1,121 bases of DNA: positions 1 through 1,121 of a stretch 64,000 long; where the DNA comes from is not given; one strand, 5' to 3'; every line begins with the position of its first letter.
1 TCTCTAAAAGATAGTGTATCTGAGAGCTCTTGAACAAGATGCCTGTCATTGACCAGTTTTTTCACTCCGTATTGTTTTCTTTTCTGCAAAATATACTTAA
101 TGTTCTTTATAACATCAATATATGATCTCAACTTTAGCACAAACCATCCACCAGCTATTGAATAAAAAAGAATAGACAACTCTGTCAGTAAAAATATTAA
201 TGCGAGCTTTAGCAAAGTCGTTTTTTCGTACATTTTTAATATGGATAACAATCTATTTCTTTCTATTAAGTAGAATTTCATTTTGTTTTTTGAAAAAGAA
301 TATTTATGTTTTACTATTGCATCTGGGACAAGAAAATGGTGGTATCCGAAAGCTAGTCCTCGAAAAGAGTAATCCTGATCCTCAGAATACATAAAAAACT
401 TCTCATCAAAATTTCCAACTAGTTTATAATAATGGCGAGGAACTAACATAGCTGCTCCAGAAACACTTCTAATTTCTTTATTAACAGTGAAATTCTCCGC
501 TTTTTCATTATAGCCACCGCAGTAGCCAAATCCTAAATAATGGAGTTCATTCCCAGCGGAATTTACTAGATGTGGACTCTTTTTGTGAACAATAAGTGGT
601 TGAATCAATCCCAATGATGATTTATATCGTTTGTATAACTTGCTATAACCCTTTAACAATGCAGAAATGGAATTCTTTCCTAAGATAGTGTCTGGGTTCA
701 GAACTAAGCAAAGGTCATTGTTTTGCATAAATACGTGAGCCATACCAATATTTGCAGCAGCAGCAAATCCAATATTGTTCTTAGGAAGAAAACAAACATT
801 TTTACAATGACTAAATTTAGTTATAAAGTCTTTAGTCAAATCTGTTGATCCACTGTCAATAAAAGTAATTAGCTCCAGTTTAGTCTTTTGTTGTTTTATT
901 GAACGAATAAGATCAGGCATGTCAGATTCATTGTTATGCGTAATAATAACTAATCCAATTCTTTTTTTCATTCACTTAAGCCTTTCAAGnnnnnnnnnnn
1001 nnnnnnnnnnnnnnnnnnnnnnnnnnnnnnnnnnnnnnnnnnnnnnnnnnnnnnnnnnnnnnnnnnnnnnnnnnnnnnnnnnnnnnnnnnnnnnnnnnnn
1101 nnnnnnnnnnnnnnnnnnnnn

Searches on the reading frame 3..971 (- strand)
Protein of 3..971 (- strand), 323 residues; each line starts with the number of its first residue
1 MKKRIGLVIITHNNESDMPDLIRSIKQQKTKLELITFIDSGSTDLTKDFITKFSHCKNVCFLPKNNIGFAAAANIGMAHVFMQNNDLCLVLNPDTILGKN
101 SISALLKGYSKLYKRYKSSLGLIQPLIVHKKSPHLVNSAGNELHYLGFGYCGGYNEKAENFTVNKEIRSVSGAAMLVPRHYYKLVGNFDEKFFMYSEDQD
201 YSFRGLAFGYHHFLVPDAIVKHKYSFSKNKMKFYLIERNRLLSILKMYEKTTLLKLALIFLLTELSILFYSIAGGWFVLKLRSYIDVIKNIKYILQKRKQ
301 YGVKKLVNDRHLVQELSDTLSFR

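Call 43: search_protein_families(library=ncbifam, proteins=[window:3-971:-], max_evalue=0.00001)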
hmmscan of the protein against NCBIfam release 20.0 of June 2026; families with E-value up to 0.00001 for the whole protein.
window:3-971:- (323 aa): 4 families
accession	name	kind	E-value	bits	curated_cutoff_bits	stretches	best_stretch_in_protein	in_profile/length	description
TIGR01556.1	rhamnosyltran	subfamily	3.5e-16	59.2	200.55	1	18-231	10-209/281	rhamnosyltransferase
NF041875.1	EPS_EpsD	equivalog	7.5e-09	35.4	370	1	7-223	3-207/325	exopolysaccharide biosynthesis glycosyltransferase EpsD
NF007482.0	PRK10073.1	equivalog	3.3e-07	29.6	423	1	3-79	6-83/334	glycosyltransferase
TIGR03937.1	PgaC_IcaA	equivalog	9.4e-07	28.1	422.3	1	4-110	46-151/407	poly-beta-1,6-N-acetyl-D-glucosamine synthase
